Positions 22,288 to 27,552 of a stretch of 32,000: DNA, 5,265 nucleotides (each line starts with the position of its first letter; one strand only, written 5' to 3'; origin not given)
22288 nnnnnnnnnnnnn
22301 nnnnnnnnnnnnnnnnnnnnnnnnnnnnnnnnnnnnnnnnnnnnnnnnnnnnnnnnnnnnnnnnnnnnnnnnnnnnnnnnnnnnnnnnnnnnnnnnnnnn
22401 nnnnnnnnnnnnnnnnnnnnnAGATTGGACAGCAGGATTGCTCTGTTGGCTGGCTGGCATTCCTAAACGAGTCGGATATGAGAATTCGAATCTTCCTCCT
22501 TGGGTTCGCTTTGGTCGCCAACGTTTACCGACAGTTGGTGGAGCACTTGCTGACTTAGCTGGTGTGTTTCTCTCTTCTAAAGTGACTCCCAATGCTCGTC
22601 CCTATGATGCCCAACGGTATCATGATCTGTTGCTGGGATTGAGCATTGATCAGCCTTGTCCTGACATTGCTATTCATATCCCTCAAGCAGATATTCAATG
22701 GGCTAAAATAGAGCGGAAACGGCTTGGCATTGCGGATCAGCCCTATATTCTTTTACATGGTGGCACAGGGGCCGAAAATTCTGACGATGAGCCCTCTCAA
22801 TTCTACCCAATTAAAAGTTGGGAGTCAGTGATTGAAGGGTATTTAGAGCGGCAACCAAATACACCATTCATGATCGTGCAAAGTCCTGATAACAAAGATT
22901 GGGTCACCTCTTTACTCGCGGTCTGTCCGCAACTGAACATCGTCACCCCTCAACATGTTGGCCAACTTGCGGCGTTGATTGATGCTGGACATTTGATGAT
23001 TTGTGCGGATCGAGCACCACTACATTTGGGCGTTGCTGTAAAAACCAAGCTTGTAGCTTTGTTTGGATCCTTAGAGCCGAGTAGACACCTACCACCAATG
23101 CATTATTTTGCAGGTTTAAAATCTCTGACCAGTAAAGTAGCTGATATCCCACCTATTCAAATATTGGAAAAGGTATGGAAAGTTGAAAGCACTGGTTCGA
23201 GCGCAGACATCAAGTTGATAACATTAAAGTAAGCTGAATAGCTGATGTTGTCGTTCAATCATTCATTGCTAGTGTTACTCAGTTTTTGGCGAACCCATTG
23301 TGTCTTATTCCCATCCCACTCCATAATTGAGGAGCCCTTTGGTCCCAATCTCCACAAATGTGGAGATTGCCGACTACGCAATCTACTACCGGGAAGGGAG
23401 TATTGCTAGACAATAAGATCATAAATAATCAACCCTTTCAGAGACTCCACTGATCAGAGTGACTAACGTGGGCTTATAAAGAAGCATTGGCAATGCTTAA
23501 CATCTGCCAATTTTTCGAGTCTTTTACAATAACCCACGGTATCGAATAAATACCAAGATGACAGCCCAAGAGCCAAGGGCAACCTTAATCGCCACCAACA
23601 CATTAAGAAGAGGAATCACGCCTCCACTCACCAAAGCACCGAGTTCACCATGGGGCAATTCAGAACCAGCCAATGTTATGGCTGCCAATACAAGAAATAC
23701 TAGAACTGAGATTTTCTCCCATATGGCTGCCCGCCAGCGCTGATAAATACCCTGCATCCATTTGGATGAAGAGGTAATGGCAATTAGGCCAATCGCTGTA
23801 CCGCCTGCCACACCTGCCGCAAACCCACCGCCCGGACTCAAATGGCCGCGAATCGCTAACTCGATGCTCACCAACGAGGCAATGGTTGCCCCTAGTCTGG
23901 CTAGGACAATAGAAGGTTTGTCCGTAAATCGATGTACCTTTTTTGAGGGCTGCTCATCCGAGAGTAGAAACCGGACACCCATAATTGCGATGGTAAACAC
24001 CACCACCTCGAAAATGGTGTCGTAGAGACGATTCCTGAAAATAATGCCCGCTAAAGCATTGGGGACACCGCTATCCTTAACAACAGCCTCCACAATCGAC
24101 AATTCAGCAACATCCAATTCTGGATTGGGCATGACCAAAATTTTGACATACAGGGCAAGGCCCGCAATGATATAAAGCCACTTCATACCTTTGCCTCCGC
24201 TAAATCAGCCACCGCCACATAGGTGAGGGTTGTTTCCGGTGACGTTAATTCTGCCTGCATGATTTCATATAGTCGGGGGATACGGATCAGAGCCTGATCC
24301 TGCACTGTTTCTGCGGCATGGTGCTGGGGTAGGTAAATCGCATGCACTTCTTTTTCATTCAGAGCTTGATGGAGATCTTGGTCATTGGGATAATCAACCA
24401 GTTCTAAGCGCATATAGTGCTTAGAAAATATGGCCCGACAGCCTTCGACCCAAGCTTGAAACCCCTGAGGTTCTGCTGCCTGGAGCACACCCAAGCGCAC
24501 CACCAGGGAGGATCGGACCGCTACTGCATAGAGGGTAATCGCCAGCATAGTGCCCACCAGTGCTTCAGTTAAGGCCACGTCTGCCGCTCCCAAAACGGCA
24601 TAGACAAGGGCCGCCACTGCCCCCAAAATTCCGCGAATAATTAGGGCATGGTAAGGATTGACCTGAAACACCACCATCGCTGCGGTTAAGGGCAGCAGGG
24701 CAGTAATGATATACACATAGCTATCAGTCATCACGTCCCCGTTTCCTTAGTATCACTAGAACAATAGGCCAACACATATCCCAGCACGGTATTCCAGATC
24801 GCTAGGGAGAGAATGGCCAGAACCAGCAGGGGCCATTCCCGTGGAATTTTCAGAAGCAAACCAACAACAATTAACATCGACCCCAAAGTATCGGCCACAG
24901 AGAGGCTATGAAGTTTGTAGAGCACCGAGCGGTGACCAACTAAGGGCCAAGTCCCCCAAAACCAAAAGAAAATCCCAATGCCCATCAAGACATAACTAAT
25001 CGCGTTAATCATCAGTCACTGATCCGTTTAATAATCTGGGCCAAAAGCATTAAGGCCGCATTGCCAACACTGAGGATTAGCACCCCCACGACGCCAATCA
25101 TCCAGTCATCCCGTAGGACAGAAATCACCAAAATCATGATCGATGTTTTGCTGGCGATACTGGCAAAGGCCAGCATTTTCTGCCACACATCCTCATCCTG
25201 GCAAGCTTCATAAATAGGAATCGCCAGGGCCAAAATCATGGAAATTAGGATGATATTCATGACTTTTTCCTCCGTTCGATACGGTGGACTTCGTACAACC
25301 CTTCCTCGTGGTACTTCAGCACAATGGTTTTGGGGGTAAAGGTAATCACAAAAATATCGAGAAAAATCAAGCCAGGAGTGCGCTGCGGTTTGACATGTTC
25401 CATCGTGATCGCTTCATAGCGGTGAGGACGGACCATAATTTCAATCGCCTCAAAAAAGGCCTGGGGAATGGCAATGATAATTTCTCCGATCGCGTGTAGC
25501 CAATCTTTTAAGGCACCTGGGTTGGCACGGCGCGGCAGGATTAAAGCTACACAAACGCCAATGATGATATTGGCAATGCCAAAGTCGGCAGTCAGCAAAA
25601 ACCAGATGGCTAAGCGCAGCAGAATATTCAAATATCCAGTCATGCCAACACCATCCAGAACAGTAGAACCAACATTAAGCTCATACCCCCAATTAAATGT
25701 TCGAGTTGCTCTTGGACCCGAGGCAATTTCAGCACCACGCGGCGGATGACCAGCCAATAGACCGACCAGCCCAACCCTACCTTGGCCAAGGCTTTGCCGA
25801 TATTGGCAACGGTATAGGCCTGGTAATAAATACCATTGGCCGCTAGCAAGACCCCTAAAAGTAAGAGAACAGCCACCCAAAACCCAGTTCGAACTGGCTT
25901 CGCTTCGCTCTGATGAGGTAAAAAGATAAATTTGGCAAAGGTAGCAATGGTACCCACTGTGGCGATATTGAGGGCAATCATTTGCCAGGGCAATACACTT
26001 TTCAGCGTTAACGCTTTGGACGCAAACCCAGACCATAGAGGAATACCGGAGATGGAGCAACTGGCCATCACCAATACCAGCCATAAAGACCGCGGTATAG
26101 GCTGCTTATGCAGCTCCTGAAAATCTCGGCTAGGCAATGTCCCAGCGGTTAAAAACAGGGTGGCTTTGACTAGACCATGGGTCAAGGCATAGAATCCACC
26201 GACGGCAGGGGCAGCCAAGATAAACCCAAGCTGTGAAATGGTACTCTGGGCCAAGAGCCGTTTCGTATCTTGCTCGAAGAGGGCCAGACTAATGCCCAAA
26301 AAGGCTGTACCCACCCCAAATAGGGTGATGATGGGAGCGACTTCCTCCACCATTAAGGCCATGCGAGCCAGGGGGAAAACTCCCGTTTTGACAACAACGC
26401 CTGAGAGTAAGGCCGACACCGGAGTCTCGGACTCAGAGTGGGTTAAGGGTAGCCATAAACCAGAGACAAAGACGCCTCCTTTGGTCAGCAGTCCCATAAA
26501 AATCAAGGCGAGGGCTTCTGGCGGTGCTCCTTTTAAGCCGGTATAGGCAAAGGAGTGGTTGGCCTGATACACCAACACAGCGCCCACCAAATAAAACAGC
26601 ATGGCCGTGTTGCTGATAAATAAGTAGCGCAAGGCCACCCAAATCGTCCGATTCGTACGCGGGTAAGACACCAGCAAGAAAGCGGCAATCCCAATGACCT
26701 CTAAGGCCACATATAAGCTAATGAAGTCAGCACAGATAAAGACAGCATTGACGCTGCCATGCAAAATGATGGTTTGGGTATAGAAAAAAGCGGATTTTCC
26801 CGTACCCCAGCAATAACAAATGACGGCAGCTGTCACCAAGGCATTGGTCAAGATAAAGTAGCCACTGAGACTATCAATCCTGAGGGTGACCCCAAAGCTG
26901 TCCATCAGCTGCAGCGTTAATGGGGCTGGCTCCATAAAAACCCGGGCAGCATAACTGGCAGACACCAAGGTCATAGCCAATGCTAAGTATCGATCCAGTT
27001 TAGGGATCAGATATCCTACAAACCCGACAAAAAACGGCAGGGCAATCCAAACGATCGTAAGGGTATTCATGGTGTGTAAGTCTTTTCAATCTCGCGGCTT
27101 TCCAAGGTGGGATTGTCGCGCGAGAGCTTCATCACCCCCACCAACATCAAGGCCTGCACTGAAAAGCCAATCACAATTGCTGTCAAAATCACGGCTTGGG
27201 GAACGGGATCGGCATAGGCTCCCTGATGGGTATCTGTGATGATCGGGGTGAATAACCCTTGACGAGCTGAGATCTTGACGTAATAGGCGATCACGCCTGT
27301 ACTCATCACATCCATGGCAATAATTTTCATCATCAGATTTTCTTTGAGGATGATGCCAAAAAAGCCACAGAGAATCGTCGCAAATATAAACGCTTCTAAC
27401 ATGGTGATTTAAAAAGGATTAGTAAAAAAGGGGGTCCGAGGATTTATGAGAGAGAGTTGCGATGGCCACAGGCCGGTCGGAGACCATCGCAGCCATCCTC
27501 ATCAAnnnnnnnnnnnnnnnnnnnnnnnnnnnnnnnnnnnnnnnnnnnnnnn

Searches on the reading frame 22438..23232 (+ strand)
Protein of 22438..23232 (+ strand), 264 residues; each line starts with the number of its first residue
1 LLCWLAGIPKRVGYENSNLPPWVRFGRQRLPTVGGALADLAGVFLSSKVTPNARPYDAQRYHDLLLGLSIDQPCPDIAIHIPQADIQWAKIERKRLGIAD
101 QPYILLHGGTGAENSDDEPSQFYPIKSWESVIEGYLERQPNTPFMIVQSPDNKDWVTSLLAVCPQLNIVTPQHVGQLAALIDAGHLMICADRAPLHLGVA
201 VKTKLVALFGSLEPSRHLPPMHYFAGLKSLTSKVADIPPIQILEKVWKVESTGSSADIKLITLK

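Call 19: search_protein_families(library=pfam, proteins=[window:22438-23232:+], max_evalue=0.001)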
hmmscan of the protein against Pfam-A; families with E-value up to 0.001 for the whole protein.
window:22438-23232:+ (264 aa): 1 family
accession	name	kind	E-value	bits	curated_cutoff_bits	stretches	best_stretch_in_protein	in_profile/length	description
PF01075.23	Glyco_transf_9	-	1.3e-14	54.5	22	1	40-217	47-217/247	Glycosyltransferase family 9 (heptosyltransferase)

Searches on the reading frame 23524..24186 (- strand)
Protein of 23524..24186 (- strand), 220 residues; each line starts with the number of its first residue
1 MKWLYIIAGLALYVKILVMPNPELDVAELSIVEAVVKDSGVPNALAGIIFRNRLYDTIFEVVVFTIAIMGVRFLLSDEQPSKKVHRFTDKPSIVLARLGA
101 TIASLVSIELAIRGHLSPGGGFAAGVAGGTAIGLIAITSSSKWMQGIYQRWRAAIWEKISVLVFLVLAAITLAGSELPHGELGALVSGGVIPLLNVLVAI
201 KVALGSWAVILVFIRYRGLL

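Call 19: search_protein_families(library=pfam, proteins=[window:23524-24186:-], max_evalue=0.001)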
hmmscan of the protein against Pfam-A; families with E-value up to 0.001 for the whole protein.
window:23524-24186:- (220 aa): 1 family
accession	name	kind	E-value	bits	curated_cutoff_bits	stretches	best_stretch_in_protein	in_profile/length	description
PF04039.18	MnhB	-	5e-21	75.7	22.5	1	94-207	4-126/127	Domain related to MnhB subunit of Na+/H+ antiporter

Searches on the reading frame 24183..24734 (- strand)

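Call 19: search_protein_families(library=pfam, proteins=[window:24183-24734:-], max_evalue=0.001)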
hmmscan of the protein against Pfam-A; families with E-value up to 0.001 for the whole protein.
window:24183-24734:- (183 aa): 1 family
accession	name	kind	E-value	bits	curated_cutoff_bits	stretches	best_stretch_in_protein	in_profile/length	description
PF13244.11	MbhD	-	2.5e-14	53.6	27.2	1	12-75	1-64/67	MBH, subunit D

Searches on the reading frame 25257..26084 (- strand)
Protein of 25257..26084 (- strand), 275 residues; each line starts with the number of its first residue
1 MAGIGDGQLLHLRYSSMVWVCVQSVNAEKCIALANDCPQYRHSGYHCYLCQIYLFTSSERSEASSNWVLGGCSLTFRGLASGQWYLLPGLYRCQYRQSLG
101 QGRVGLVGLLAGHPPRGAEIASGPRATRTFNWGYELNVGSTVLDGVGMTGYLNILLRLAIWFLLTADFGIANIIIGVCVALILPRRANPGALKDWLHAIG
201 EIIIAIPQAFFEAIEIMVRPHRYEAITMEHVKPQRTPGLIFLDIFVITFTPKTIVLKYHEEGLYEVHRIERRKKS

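Call 20: search_protein_families(library=pfam, proteins=[window:25257-26084:-], max_evalue=0.001)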
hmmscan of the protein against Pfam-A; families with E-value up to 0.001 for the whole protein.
window:25257-26084:- (275 aa): 1 family
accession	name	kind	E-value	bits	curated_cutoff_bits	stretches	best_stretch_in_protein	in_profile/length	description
PF01899.21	MNHE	-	3.4e-05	24.1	27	1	156-270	3-123/145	Na+/H+ ion antiporter subunit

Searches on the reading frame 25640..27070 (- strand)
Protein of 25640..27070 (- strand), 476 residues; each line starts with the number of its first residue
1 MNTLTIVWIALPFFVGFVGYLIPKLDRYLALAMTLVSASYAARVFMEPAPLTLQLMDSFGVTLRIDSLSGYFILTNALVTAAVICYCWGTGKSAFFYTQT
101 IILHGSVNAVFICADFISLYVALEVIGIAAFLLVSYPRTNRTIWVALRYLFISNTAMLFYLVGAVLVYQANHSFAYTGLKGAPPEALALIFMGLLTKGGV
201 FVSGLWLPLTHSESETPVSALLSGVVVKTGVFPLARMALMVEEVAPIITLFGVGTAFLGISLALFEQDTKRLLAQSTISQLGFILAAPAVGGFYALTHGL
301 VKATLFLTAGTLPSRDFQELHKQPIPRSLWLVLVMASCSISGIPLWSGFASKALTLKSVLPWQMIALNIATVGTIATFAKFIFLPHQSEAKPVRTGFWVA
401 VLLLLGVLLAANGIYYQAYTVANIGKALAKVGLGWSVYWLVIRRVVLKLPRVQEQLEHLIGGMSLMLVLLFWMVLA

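Call 20: search_protein_families(library=pfam, proteins=[window:25640-27070:-], max_evalue=0.001)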
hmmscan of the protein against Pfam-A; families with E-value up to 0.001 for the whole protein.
window:25640-27070:- (476 aa): 1 family
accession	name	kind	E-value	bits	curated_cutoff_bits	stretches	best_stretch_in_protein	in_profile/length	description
PF00361.26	Proton_antipo_M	-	1.6e-36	126.5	21.5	1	115-374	3-291/294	NADH:quinone oxidoreductase/Mrp antiporter, TM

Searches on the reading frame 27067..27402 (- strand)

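Call 20: search_protein_families(library=pfam, proteins=[window:27067-27402:-], max_evalue=0.001)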
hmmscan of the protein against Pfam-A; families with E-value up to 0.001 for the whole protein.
window:27067-27402:- (111 aa): 1 family
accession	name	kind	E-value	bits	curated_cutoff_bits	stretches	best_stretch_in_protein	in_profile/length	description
PF00420.29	Oxidored_q2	-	2.7e-22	78.8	26.1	1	2-105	2-90/95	NADH-ubiquinone/plastoquinone oxidoreductase chain 4L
